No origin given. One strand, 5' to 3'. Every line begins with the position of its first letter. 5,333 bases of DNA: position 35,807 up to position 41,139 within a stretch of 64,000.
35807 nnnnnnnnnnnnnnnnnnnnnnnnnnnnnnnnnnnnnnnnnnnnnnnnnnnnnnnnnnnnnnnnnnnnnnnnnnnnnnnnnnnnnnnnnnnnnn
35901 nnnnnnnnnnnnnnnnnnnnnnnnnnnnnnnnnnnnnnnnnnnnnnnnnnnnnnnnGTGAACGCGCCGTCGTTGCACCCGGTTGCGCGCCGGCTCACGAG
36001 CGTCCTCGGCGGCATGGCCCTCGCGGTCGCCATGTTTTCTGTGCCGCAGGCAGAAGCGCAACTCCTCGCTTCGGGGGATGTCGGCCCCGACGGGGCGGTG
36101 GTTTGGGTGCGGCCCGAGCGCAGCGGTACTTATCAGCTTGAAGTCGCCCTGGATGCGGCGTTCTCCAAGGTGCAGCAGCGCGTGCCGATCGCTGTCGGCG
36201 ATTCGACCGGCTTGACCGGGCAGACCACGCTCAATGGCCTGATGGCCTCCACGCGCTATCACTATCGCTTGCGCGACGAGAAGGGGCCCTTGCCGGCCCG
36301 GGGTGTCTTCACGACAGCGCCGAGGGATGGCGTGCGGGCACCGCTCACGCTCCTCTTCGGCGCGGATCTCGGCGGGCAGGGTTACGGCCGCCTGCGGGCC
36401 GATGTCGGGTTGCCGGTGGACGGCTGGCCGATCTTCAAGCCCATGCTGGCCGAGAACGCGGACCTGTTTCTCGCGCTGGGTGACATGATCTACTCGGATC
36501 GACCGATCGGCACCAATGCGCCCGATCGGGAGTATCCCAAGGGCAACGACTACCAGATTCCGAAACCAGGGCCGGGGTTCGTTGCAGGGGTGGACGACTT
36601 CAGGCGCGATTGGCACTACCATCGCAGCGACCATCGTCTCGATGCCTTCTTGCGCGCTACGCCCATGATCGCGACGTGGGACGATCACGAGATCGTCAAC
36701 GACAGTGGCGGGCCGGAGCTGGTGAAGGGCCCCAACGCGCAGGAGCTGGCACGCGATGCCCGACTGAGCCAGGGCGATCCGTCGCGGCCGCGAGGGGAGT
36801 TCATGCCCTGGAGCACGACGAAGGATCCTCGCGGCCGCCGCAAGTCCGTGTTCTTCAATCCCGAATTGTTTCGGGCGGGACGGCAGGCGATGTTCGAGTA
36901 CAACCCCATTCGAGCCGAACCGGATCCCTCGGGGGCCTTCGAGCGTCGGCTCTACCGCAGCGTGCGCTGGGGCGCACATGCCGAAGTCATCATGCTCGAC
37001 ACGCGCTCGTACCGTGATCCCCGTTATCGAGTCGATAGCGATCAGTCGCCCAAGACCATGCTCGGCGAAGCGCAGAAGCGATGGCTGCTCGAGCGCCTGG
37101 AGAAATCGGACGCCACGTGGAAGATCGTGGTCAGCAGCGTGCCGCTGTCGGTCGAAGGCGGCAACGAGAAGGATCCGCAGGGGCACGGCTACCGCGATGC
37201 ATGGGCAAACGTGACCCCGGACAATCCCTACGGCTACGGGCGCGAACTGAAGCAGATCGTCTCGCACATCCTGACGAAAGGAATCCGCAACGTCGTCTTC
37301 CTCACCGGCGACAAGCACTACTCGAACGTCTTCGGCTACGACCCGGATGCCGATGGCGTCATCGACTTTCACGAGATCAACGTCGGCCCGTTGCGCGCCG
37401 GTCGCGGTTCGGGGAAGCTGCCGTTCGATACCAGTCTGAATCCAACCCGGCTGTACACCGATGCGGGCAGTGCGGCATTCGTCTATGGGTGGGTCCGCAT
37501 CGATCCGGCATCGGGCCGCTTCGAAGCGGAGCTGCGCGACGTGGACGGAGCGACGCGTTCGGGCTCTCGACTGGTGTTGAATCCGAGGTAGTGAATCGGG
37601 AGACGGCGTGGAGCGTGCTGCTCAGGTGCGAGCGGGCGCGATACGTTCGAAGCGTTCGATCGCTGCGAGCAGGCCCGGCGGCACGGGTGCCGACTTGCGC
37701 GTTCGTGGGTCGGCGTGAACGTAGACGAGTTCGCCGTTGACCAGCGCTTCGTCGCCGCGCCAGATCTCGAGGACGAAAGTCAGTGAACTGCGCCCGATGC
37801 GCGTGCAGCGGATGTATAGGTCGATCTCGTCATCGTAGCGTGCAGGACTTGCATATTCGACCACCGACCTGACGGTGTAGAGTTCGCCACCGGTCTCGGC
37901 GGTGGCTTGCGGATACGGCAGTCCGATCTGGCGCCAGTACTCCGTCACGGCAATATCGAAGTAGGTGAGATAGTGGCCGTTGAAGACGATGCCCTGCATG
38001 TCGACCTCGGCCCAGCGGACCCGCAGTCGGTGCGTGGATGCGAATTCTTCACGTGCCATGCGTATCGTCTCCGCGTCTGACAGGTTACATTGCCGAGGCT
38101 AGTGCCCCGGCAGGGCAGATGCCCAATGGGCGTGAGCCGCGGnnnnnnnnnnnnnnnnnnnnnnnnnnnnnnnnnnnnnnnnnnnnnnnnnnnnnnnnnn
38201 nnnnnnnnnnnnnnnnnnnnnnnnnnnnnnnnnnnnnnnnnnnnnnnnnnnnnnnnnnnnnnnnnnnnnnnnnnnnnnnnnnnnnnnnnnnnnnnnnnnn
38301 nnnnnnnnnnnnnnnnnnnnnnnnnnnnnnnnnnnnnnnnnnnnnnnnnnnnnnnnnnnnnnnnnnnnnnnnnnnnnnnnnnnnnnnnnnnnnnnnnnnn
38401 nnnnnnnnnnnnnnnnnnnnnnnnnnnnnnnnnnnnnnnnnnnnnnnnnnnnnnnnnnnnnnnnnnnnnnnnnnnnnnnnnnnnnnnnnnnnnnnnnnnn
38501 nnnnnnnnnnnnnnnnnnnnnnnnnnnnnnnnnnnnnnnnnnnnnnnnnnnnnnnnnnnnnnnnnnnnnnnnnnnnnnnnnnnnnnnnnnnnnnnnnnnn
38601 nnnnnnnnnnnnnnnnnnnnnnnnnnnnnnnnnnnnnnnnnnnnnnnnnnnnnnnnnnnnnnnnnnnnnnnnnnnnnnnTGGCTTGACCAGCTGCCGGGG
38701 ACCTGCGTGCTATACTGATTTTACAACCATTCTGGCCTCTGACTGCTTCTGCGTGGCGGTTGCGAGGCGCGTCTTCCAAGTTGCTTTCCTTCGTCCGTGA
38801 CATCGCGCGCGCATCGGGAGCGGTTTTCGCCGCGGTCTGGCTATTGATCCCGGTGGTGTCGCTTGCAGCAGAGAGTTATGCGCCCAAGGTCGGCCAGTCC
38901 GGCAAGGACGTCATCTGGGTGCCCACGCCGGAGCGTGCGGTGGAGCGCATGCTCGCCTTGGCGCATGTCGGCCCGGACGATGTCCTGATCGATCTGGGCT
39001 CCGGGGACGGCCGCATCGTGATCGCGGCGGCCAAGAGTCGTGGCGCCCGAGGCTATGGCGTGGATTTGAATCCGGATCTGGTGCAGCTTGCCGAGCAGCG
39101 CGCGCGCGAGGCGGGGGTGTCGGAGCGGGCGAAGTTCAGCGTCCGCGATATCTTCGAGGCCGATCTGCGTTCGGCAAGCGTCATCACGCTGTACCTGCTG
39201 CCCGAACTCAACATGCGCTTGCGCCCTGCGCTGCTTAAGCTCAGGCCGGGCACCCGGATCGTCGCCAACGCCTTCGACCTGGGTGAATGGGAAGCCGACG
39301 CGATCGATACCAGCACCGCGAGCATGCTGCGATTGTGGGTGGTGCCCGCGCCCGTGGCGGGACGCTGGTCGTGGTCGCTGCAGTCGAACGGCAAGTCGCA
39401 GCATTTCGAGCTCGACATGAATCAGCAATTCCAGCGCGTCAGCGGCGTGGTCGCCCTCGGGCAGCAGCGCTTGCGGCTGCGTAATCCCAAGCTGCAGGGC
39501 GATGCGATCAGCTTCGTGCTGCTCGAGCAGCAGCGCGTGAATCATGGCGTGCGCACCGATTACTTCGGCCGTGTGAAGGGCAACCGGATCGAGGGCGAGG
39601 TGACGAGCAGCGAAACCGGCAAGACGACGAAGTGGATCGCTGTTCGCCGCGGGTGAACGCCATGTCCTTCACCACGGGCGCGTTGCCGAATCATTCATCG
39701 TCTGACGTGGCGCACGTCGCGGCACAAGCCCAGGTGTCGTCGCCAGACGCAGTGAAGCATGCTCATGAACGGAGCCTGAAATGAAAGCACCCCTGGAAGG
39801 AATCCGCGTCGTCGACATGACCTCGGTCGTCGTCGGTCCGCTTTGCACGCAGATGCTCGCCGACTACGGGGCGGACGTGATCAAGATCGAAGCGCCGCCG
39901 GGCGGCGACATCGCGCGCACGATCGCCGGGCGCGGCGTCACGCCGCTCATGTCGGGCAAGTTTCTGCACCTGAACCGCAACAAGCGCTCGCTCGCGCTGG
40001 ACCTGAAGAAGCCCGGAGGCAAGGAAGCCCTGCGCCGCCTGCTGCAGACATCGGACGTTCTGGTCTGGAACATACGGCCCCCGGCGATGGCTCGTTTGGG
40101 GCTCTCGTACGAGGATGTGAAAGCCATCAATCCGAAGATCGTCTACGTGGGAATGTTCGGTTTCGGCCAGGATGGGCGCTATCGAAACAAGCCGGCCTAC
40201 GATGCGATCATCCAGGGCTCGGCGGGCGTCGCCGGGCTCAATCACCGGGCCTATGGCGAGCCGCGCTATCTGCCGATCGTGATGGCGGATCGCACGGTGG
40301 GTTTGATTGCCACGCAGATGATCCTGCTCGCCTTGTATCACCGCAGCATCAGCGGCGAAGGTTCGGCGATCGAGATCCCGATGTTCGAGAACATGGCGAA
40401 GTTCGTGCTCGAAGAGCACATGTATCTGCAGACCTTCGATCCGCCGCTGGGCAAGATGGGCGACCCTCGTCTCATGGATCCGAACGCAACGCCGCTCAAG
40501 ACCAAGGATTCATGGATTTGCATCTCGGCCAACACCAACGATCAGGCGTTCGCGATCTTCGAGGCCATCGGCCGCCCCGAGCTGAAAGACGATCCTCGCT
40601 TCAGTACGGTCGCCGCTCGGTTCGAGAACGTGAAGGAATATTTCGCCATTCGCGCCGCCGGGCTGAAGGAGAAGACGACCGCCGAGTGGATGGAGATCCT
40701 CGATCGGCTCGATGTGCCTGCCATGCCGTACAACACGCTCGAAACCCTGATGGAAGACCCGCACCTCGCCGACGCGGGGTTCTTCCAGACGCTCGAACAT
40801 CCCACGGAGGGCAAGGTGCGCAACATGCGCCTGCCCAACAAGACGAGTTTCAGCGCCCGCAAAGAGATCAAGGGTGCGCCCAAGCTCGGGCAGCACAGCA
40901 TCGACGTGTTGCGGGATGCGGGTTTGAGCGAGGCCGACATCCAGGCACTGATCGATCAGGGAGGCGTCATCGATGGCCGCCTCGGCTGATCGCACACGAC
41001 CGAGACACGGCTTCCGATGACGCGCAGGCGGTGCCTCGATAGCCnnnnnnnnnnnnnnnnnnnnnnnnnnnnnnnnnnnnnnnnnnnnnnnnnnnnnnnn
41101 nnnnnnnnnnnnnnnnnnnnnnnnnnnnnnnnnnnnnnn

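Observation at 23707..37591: LysR-divergent 10-gene operon joins the phosphonoacetate C-P hydrolase route to an importer and two phosphoesterases, with no PhnW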

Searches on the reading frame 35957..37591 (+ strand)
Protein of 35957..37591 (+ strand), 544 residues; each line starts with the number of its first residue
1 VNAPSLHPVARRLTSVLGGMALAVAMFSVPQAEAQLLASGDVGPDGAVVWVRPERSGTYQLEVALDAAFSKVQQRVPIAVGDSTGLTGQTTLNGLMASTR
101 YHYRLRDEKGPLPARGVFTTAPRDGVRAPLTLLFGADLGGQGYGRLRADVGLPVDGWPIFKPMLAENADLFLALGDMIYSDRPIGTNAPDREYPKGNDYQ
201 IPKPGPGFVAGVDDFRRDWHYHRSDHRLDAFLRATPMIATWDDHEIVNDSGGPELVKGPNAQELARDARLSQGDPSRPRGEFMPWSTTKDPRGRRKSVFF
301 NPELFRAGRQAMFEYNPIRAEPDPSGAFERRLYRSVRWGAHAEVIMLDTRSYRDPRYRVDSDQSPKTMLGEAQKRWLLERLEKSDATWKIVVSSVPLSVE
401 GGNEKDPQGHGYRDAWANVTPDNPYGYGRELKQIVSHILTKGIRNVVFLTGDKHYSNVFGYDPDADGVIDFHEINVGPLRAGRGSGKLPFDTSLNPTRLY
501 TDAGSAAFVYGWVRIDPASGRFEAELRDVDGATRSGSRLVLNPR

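Call 6: search_protein_families(library=ncbifam, proteins=[window:35957-37591:+], max_evalue=0.00001)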
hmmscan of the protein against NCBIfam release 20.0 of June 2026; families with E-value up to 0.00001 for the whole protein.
window:35957-37591:+ (544 aa): 1 family
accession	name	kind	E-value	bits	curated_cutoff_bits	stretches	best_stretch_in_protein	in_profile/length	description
NF058638.1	AlkPhosPhoDBac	equivalog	8.3e-27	93.6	1000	2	307-456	286-433/574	alkaline phosphatase PhoD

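Call 7: search_protein_families(library=pfam, proteins=[window:35957-37591:+], max_evalue=0.00001)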
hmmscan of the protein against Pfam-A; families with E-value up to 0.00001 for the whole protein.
window:35957-37591:+ (544 aa): 2 families
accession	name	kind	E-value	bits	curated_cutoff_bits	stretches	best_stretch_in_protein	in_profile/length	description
PF09423.15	PhoD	-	6e-58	197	27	1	156-489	13-301/343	PhoD-like phosphatase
PF16655.11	PhoD_N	-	1e-12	48.9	30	1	38-118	4-88/90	PhoD-like phosphatase, N-terminal domain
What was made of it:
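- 35957..37591 (+): Secreted PhoD-like phosphoesterase, translationally coupled to PMH. Pfam PhoD scores 197 bits and PhoD_N 49 bits (call 7).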

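Call 45: search_solved_structures(query=window:35957-37591:+, max_evalue=0.00001, show_alignments=1)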
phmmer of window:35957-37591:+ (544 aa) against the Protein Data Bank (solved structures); distinct sequences matched with E-value up to 0.00001: 2.
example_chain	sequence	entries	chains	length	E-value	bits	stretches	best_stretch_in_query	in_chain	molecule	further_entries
2yeq_A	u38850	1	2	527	1.4e-21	79.7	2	307-457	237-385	ALKALINE PHOSPHATASE D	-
9uya_A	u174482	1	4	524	4e-19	71.7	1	307-456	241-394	Alkaline phosphatase, secereted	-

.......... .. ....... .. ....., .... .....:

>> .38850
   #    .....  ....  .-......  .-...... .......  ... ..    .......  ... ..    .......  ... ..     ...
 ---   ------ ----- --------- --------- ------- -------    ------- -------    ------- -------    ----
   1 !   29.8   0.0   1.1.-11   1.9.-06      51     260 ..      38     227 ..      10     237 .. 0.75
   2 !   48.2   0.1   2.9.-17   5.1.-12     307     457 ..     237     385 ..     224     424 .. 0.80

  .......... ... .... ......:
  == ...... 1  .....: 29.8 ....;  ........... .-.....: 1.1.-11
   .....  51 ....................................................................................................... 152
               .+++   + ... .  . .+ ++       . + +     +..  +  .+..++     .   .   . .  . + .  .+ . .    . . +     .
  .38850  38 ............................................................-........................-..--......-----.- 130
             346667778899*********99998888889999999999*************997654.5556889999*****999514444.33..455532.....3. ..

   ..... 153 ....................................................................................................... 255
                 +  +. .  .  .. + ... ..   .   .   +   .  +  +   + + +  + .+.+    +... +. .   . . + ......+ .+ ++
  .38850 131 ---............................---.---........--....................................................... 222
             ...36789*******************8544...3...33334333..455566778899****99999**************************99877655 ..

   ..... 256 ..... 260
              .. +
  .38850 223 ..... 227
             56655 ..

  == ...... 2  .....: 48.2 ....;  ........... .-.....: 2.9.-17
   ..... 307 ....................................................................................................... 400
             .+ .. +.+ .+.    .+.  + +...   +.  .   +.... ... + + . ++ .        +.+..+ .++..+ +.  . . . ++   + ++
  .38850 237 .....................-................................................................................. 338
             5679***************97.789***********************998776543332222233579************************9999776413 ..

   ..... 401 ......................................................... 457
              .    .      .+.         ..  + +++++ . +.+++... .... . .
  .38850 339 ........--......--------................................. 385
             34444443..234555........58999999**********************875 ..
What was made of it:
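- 35957..37591 (+): It scores 80 bits to B. subtilis PhoD (2yeq; call 45).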

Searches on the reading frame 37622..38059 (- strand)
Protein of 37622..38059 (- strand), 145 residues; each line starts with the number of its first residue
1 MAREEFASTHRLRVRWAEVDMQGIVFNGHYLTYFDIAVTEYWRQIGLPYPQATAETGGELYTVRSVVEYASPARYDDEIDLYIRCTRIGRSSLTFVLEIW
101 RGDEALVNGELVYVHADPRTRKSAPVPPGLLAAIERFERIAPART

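Call 78: search_protein_families(library=pfam, proteins=[window:37622-38059:-], max_evalue=0.001)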
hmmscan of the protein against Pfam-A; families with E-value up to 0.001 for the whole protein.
window:37622-38059:- (145 aa): 2 families
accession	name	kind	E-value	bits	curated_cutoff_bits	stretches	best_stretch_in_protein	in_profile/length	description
PF13279.12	4HBT_2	-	1e-16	61.9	25.5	1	14-134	1-122/122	Thioesterase-like superfamily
PF03061.28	4HBT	-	1.3e-15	57.9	20.6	1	22-106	1-77/79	Thioesterase superfamily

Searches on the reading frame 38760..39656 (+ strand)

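Call 6: search_protein_families(library=ncbifam, proteins=[window:38760-39656:+], max_evalue=0.00001)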
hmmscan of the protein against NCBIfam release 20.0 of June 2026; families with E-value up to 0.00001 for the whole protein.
window:38760-39656:+ (298 aa): 10 families
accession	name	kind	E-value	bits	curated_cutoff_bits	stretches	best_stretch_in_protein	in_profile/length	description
NF041081.1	prot_lys_mtase_Arch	equivalog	8.3e-27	94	200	1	64-181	1-120/142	protein-lysine N-methyltransferase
NF041943.1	GPPMT_Stmyces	equivalog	2.7e-08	34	400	1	66-142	71-147/272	geranyl diphosphate 2-C-methyltransferase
NF043040.1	corrin_prot_MT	hypoth_equivalog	4.2e-08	32.9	180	1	65-136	34-104/216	corrinoid protein-associated methyltransferase CpaM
NF008823.0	PRK11873.1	subfamily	1.4e-07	31.3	263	1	66-140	71-146/272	arsenite methyltransferase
TIGR02021.1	BchM-ChlM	equivalog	1.4e-07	31.2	158.9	1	76-137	58-118/218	magnesium protoporphyrin IX methyltransferase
NF001790.0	PRK00517.3-3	equivalog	3.6e-07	29.8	269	1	72-156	122-209/262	50S ribosomal protein L11 methyltransferase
NF053839.1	CPFASynBruc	equivalog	1.7e-06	27.2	600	1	68-132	170-234/410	cyclopropane fatty acid synthase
NF045667.1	MTase_DVU1556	equivalog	3.8e-06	26.5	155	1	59-118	9-68/213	DVU_1556 family methyltransferase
NF050150.1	RiPP_MTase_ApyS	equivalog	7.4e-06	25.4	400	0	76-126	145-196/323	RiPP biosynthesis methyltransferase ApyS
TIGR03534.1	RF_mod_PrmC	equivalog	8.5e-06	25.4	199.1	0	58-134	74-150/253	peptide chain release factor N(5)-glutamine methyltransferase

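Call 7: search_protein_families(library=pfam, proteins=[window:38760-39656:+], max_evalue=0.00001)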
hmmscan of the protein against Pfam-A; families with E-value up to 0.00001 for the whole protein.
window:38760-39656:+ (298 aa): 3 families
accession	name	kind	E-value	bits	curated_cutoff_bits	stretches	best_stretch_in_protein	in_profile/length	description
PF13847.12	Methyltransf_31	-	7.9e-12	45.5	27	1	74-186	5-127/145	Methyltransferase domain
PF13649.12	Methyltransf_25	-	4.5e-08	34.1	27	1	77-142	2-66/97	Methyltransferase domain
PF08123.19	DOT1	-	5.1e-07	29.9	23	0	60-118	30-89/205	Histone methylation protein DOT1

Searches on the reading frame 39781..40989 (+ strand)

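Call 6: search_protein_families(library=ncbifam, proteins=[window:39781-40989:+], max_evalue=0.00001)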
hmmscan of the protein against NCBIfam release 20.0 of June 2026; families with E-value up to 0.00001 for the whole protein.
window:39781-40989:+ (402 aa): 7 families
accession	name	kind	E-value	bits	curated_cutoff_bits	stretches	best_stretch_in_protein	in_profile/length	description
NF003809.0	PRK05398.1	subfamily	4.1e-74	249.6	442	2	1-204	1-203/416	formyl-CoA transferase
TIGR03253.1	oxalate_frc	equivalog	6e-69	232.7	504.2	2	3-204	2-202/416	formyl-CoA transferase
NF052585.1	SucGlutTfsCaiB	equivalog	7.4e-66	222.4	750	1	2-379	5-387/394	succinate--glutarate CoA-transferase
NF008511.0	PRK11430.1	equivalog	2.5e-50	171.7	522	1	2-320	7-323/381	CoA:oxalate CoA-transferase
NF041294.1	Scnl_mescCoAtase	equivalog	3e-50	171.5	700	1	5-377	4-380/381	succinyl-CoA:mesaconate CoA-transferase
NF002914.1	PRK03525.1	equivalog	3.9e-34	118.2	413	1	4-395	9-396/400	L-carnitine CoA-transferase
TIGR04253.1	mesacon_CoA_iso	equivalog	1.4e-19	70.4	725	2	5-200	3-193/403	2-methylfumaryl-CoA isomerase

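Call 7: search_protein_families(library=pfam, proteins=[window:39781-40989:+], max_evalue=0.00001)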
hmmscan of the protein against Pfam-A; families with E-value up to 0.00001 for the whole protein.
window:39781-40989:+ (402 aa): 1 family
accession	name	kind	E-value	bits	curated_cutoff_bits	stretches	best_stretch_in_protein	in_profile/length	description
PF02515.22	CoA_transf_3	-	3.9e-103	345.8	23.3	1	5-373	1-366/366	CoA-transferase family III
